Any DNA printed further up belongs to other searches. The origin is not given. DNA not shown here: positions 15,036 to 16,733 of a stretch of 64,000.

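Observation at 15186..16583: Single polypeptide fusing NMN/NaMN adenylyltransferase (NadD-type) to NAD kinase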

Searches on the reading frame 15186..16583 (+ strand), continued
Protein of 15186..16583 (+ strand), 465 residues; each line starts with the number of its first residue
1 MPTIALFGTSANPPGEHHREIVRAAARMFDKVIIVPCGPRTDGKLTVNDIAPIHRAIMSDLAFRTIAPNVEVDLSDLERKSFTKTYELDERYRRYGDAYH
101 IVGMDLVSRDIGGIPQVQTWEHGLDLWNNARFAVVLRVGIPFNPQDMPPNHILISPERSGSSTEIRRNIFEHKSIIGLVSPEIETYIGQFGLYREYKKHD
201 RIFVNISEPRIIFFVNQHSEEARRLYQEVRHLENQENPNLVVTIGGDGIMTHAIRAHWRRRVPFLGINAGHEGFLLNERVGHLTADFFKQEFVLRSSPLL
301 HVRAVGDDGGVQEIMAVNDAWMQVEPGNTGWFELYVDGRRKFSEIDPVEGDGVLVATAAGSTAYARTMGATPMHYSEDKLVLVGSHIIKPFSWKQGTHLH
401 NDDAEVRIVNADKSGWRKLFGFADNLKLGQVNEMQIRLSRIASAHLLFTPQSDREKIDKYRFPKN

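Call 16: find_related_loci(query=A1, collection=genome_contigs, flank=8000)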
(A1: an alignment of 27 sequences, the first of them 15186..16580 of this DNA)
Query A1 (465 aa) in genome_contigs; peptide patterns used: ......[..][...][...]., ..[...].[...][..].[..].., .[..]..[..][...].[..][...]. (x = any residue, [..] = any of these).
599 stretches matched a pattern (row limit reached: there are more); 576 encode a relative of the query (tblastn E <= 1e-3); the best 80 are kept; 80 distinct loci.
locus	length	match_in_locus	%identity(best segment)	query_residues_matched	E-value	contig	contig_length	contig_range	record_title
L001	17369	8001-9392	42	5-464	7e-115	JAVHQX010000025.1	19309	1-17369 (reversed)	MAG: Patescibacteria group bacterium isolate WB02no13_65_8 NODE_1202_length_19309_cov_4.929521, whole genome shotgun seq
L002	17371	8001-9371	41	3-465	5e-114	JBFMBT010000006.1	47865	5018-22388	MAG: Verrucomicrobiota bacterium isolate MAG171 MAG171_6, whole genome shotgun sequence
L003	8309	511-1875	41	3-463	4e-113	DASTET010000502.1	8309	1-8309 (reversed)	MAG TPA_asm: Blastocatellia bacterium isolate SMAG_U854 k141_1430060, whole genome shotgun sequence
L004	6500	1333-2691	41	4-453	1e-106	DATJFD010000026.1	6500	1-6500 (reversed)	MAG TPA_asm: Candidatus Binatia bacterium isolate SMAG_U15450 k141_9317891, whole genome shotgun sequence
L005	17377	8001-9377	40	2-464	3e-106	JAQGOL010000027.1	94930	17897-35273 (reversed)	MAG: Chthoniobacteraceae bacterium isolate RYN_612 scaffold_1870608, whole genome shotgun sequence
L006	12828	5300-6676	41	2-465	8e-101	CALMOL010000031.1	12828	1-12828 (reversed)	MAG TPA_asm: uncultured Verrucomicrobia bacterium isolate SRR13685156_bin.21_CONCOCT_v1.1_MAG genome assembly, contig: N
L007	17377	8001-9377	39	1-463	2e-99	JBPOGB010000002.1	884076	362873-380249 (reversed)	MAG: Luteolibacter sp. isolate MAG_25 MAG_25_2, whole genome shotgun sequence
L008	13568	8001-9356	41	4-463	6e-97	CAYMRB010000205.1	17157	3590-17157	MAG TPA_asm: uncultured Planctomycetia bacterium isolate SRP077602_co5_567 genome assembly, contig: NODE_15713_length_17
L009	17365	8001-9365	38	4-465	2e-95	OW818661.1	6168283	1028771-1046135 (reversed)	metagenome genome assembly, chromosome: 1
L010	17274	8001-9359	39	4-462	6e-93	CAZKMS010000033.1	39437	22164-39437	MAG TPA_asm: uncultured Verrucomicrobiaceae bacterium isolate SRP344714_co2_434 genome assembly, contig: NODE_2425_lengt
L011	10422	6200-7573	37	1-462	2e-91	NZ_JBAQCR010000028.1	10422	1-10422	MAG: Prosthecobacter sp. isolate MFD12010_ilm_asm_bin26 k127_1580, whole genome shotgun sequence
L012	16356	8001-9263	37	4-431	2e-86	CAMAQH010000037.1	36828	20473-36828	MAG: Prosthecobacter debontii isolate AH-03may19-213 genome assembly, contig: AH-03may19-C1689, whole genome shotgun seq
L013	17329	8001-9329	36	4-453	4e-85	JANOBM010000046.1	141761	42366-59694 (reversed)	MAG: Planctomycetaceae bacterium isolate VAR_18_metabat_111 VAR_18_k141_1495171, whole genome shotgun sequence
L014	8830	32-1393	36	4-465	1e-83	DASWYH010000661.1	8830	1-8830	MAG TPA_asm: Gemmata sp. isolate SMAG_U3706 k141_386917, whole genome shotgun sequence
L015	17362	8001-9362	35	4-465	2e-74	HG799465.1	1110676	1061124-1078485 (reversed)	Gemmata sp. IIL30 genomic scaffold, scaffold00004, whole genome shotgun sequence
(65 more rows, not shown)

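Call 20: predict_structure(alignment_id=A1)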
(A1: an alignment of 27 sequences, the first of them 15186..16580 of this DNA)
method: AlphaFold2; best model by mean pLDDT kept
length: 465 residues; sequences in the alignment: 27
mean_pLDDT: 88.7   pTM: 0.88
mean pLDDT of the five models: 88.7, 87.0, 86.9, 86.7, 86.0
residues with pLDDT >= 90: 292; 70-90: 141; 50-70: 28; < 50: 4
segments of 3 or more residues with pLDDT < 50: 462-465
pLDDT, mean of each block of 10 residues (from residue 1): 94 95 97 94 82 94 95 94 93 94 88 83 94 92 90 92 92 94 92 71 91 95 95 94 92 92 92 77 89 91 95 93 92 93 83 86 69 74 87 75 88 90 93 95 92 70 46
secondary structure, 60 per line:
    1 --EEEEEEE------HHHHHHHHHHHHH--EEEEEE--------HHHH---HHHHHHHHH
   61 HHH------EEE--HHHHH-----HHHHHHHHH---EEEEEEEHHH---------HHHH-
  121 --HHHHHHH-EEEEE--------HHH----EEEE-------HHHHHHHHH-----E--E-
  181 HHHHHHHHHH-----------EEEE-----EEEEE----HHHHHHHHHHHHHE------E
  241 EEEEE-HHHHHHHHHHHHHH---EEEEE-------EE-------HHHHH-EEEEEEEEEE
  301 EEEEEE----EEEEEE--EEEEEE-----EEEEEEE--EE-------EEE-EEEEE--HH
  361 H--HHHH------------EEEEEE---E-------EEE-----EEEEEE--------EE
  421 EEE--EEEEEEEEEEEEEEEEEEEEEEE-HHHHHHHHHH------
elements in order: E3-9 H16-28 E31-36 H45-48 H52-63 E70-72 H75-79 H85-93 E97-103 H116-119 H123-129 E131-135 E151-154 H162-170 H181-190 E202-205 E211-215 H220-232 E240-245 H247-260 E264-268 H285-289 E291-306 E311-316 E319-324 E330-336 E348-350 E352-356 H364-367 E380-385 E397-399 E405-410 E419-423 E426-448 H450-459

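Call 21: find_encoding_contigs(protein=P0002, flank=10000, max_places=2)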
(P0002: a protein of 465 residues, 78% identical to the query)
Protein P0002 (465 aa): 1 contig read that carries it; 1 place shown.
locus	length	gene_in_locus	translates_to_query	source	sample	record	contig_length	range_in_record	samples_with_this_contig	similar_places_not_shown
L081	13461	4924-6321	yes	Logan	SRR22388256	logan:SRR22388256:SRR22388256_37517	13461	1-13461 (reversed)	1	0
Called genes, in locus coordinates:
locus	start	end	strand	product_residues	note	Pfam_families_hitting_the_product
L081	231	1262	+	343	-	-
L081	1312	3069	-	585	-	PF18765:Polbeta (weak)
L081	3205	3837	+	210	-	PF00857:Isochorismatase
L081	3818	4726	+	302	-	-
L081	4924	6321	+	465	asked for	PF01513:NAD_kinase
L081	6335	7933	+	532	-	PF17767:NAPRTase_N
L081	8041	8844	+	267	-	PF00300:His_Phos_1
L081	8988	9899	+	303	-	PF13793:Pribosyltran_N (faint), PF14572:Pribosyl_synth (weak), PF00156:Pribosyltran (weak)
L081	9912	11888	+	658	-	PF00795:CN_hydrolase, PF02540:NAD_synthase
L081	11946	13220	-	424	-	PF01053:Cys_Met_Meta_PP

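Call 22: find_encoding_contigs(protein=P0004, flank=10000, max_places=2)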
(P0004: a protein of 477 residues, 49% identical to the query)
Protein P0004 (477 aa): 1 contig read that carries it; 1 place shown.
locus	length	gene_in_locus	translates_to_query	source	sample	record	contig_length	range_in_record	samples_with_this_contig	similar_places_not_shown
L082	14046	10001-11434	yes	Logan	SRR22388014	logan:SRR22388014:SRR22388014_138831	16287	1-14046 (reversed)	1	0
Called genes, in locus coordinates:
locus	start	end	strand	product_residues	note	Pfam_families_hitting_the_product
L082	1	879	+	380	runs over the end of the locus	PF00989:PAS, PF08448:PAS_4, PF13426:PAS_9, PF08447:PAS_3, PF00512:HisKA, PF02518:HATPase_c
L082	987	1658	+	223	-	PF13623:SurA_N_2 (weak), PF13624:SurA_N_3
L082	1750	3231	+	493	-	PF17914:HopA1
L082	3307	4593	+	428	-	PF05977:MFS_3, PF07690:MFS_1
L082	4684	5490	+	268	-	PF00106:adh_short, PF23441:SDR (weak), PF13561:adh_short_C2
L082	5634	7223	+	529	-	PF00570:HRDC, PF13742:tRNA_anti_2, PF01336:tRNA_anti-codon (faint), PF02601:Exonuc_VII_L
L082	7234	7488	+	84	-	PF02609:Exonuc_VII_S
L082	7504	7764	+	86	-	PF01541:GIY-YIG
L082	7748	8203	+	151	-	PF00293:NUDIX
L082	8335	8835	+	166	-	PF06114:Peptidase_M78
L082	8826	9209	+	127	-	-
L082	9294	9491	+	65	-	-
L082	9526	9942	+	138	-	PF07681:DoxX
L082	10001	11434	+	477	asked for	PF01513:NAD_kinase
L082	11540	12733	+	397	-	PF04041:Glyco_hydro_130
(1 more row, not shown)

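Call 25: fold_search(model_id=the predicted structure, library=pdb)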
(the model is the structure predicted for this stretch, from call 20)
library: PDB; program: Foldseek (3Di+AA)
matches with E <= 10: 1350; with E <= 0.001: 267
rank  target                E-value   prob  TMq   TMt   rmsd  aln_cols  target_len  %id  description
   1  7mh7                  4.1e-16  1.00  0.45  0.70   3.9       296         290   23  crystal structure of NAD kinase from Pseudomonas aeruginosa PAO1 (released 2021-04-21)
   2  2i2a                  8.6e-16  1.00  0.42  0.69   4.7       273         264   20  Crystal structure of LmNADK1 from Listeria monocytogenes (released 2007-08-07)
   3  3v7y                  1.2e-15  1.00  0.44  0.75   4.1       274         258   18  Crystal structure of NAD kinase 1 from Listeria monocytogenes in complex with 5'-N-Propargylamino-5'-deoxyadenosine (released 2012-03-14)
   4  7qvs_A                1.6e-15  1.00  0.45  0.70   3.9       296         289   24  Pseudomonas aeruginosa nicotinamide adenine dinucleotide kinase (NADK) structure in complex with NADP (released 2022-09-14)
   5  5dhq_D                1.7e-15  1.00  0.44  0.78   3.8       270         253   19  Crystal structure of NAD kinase 1 from Listeria monocytogenes in complex with a novel inhibitor (released 2016-09-14)
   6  7qvs_B                2.0e-15  1.00  0.44  0.70   4.0       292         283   24  Pseudomonas aeruginosa nicotinamide adenine dinucleotide kinase (NADK) structure in complex with NADP (released 2022-09-14)
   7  8kgc_B                2.0e-15  1.00  0.46  0.68   4.0       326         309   16  Cryo-EM structure of human NADK tetramer (released 2024-08-21)
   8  4hao_A                2.0e-15  1.00  0.40  0.64   4.2       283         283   20  Crystal Structure of Inorganic Polyphosphate/ATP-NAD Kinase from Yersinia pestis CO92 (released 2012-10-10)
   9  9cr3_A                2.6e-15  1.00  0.45  0.68   4.2       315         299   15  CryoEM Structure of the human full length NAD Kinase (released 2025-01-08)
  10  9a7w_A                3.1e-15  1.00  0.44  0.74   4.6       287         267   18  Integrative model of NADK2-ACKA by crosslinking MS and deep learning (released 2024-09-18)
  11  3v7w                  3.6e-15  1.00  0.45  0.76   3.7       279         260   18  Crystal structure of NAD kinase 1 from Listeria monocytogenes in complex with 5'-azido-5'-deoxyadenosine (released 2012-03-14)
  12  6rby                  3.6e-15  1.00  0.43  0.73   4.0       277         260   18  Crystal structure of NAD kinase 1 from Listeria monocytogenes in complexe with an adenine derivative (released 2020-02-19)
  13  5dhr_D                3.9e-15  1.00  0.41  0.71   3.7       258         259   19  Crystal structure of NAD kinase 1 from Listeria monocytogenes in complex with a novel inhibitor (released 2016-09-14)
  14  6rg7                  3.9e-15  1.00  0.42  0.71   4.4       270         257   17  Crystal structure of NAD kinase 1 from Listeria monocytogenes in complexe with an inhibitor (released 2020-02-19)
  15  5dhq_C                4.3e-15  1.00  0.44  0.75   3.9       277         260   18  Crystal structure of NAD kinase 1 from Listeria monocytogenes in complex with a novel inhibitor (released 2016-09-14)
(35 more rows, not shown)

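Call 32: search_dna_similar(query=window:15186-16580:+, collection=phages, mode=protein, max_rows=15)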
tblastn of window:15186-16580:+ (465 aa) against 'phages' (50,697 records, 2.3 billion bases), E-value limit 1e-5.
Records with a match: 22; places in all: 22; records where one place covers at least 80% of the query: 0.
Best place of each record, by identity: <60% 22.
By first word of the organism name: Bacteriophage 6; Listeria 6; Acinetobacter 2; Staphylococcus 2; Salmonella 2; Sinorhizobium 1; Streptococcus 1; Enterococcus 1; Escherichia 1.
By host as written in the record: - 8; Listeria monocytogenes 6; Staphylococcus aureus 2; Sinohrizobium meliloti NRRL L-50 1; Streptococcus suis LS2Z 1; Enterococcus faecalis 1; Escherichia coli 1; Salmonella enterica subsp. enterica serovar Kentucky 1; and 1 more.
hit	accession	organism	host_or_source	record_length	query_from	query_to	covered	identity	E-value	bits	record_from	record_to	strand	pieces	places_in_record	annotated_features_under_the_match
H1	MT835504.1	Bacteriophage sp.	human fecal samples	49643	196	460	57%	25.2%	5e-7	58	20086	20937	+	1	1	record has no annotation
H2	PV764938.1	Sinorhizobium phage Phosso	Sinohrizobium meliloti NRRL L-50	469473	208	450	52%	25.7%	7e-16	87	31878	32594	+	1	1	NAD kinase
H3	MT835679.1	Bacteriophage sp.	human fecal samples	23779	217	383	36%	34.3%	2e-11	72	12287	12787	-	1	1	record has no annotation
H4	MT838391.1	Bacteriophage sp.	human fecal samples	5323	233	383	32%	36.3%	8e-11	71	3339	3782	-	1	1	record has no annotation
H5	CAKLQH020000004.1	Acinetobacter phage MD-2021a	not known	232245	230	409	39%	30.4%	2e-10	69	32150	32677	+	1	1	ppnK: putative inorganic polyphosphate/ATP-NAD kinase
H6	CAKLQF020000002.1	Acinetobacter phage MD-2021a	not known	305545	230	409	39%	30.4%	2e-10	69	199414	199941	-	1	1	ppnK: putative inorganic polyphosphate/ATP-NAD kinase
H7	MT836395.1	Bacteriophage sp.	human fecal samples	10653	230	414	40%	27.6%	3e-8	62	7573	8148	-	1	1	record has no annotation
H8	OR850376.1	Staphylococcus phage SA 1298 Kay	Staphylococcus aureus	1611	227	380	33%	32.5%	5e-16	86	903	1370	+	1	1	record has no annotation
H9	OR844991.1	Staphylococcus phage SA 1306 Kay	Staphylococcus aureus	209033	227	380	33%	32.5%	1e-15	86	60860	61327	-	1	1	record has no annotation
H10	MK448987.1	Streptococcus phage Javan576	Streptococcus suis LS2Z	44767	219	374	34%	29.2%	5e-10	68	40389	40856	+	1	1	NAD kinase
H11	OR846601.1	Enterococcus phage Efs 1-1-1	Enterococcus faecalis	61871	215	376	35%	28.0%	1e-6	57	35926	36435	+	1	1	record has no annotation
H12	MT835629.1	Bacteriophage sp.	human fecal samples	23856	233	383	32%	29.7%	3e-8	62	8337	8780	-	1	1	record has no annotation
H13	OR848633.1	Listeria phage LM 4-14-1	Listeria monocytogenes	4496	238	374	29%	31.5%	9e-8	61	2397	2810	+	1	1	record has no annotation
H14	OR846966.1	Listeria phage LM 4-11-1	Listeria monocytogenes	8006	238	374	29%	31.5%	9e-8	61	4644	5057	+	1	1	record has no annotation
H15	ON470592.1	Escherichia phage vB_EcoM-613R3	Escherichia coli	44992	239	383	31%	29.8%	2e-8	63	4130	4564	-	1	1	NAD kinase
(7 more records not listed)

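Call 40: search_protein_families(library=pfam, proteins=[L001:9513-10208:+, L004:2788-3582:+, L004:412-1155:+, L001:6143-6865:+, L001:6355-7815:+, L081:3818-4726:+, L001:14976-15620:+, L001:15047-15832:+], max_evalue=0.001)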
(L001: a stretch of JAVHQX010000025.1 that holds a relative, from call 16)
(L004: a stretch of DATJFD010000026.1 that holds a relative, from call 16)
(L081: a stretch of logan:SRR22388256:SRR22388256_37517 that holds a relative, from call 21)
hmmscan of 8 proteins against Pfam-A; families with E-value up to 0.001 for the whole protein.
L001:9513-10208:+ (231 aa): 1 family
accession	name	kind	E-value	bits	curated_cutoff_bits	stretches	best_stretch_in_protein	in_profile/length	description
PF00293.34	NUDIX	-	7.1e-13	49.2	21.1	1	109-196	32-118/134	NUDIX domain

L004:2788-3582:+ (264 aa): 1 family
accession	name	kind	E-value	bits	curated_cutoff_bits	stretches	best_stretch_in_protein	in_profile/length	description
PF00293.34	NUDIX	-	4.4e-12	46.6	21.1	1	147-231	32-118/134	NUDIX domain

L004:412-1155:+ (247 aa): 1 family
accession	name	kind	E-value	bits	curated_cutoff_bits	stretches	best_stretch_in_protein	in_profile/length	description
PF00857.26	Isochorismatase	-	4.7e-14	53.3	27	1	12-243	2-174/175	Isochorismatase domain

L001:6143-6865:+ (240 aa): 3 families
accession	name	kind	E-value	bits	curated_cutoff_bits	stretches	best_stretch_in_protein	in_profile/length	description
PF21906.2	NrtR_WHD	-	8.7e-25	87.1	27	1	171-229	3-61/61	NrtR DNA-binding winged helix domain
PF00293.34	NUDIX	-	1.6e-15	57.8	21.1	1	35-151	8-130/134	NUDIX domain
PF19368.5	AraR_C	-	1.4e-11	44.9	23.8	1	165-235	1-72/82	AraR C-terminal winged HTH domain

L001:6355-7815:+ (486 aa): 1 family
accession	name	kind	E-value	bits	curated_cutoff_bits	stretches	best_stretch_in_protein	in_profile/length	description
PF00857.26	Isochorismatase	-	6.1e-13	49.7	27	1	250-483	2-175/175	Isochorismatase domain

L081:3818-4726:+ (302 aa): 0 families

L001:14976-15620:+ (214 aa): 0 families

L001:15047-15832:+ (261 aa): 2 families
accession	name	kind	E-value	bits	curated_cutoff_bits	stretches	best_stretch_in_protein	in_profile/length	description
PF13529.12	Peptidase_C39_2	-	1.3e-07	32.7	24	1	76-211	1-142/143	Peptidase_C39 like family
PF12385.14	Peptidase_C70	-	0.00018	21.8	19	1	79-212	8-124/141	Papain-like cysteine protease AvrRpt2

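Call 49: find_encoding_contigs(protein=P0088, flank=8000, max_places=1)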
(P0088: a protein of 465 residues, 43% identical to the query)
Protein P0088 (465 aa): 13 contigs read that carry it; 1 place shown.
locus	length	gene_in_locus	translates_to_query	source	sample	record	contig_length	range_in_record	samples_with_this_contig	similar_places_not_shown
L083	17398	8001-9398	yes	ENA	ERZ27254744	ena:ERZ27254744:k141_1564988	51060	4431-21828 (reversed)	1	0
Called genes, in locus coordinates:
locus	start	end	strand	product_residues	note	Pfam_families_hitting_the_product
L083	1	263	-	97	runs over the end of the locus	-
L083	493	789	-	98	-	-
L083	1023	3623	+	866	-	PF00005:ABC_tran (faint), PF02463:SMC_N (faint), PF03193:RsgA_GTPase (faint), PF13191:AAA_16 (faint), PF13304:AAA_21 (faint), PF13555:AAA_29 (faint), PF20703:nSTAND1 (faint), PF17760:UvrA_inter, +1 more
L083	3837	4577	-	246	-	-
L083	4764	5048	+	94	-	-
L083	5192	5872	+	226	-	PF00293:NUDIX, PF19368:WHD_AraR, PF21906:WHD_NrtR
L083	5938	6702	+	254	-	PF00857:Isochorismatase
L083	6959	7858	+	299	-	-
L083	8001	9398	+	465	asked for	PF01513:NAD_kinase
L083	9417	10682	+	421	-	PF17767:NAPRTase_N, PF04095:NAPRTase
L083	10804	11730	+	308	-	PF13793:Pribosyltran_N, PF00156:Pribosyltran (weak), PF14572:Pribosyl_synth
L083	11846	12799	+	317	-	PF02540:NAD_synthase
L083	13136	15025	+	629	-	PF00005:ABC_tran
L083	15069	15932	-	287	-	-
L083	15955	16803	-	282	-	-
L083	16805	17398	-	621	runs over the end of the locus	-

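Call 50: find_encoding_contigs(protein=P0093, flank=8000, max_places=1)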
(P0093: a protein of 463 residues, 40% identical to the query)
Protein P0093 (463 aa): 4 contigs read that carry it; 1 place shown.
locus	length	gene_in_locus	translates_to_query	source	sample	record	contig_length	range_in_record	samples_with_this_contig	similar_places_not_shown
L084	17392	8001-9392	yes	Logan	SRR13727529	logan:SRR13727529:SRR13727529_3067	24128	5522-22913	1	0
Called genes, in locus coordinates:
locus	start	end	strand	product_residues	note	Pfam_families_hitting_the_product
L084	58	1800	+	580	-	PF00664:ABC_membrane, PF00005:ABC_tran, PF02463:SMC_N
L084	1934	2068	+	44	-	-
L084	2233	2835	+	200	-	PF00293:NUDIX, PF19368:WHD_AraR, PF21906:WHD_NrtR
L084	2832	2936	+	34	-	-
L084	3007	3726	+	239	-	PF00857:Isochorismatase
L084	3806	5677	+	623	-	PF00795:CN_hydrolase, PF02540:NAD_synthase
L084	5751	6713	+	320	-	-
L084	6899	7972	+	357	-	PF03747:ADP_ribosyl_GH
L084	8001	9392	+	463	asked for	PF01467:CTP_transf_like (weak), PF01513:NAD_kinase (weak), PF20143:NAD_kinase_C (weak)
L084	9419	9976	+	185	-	-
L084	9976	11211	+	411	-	PF17767:NAPRTase_N, PF04095:NAPRTase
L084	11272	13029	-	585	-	-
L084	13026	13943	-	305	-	-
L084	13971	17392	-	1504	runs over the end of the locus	-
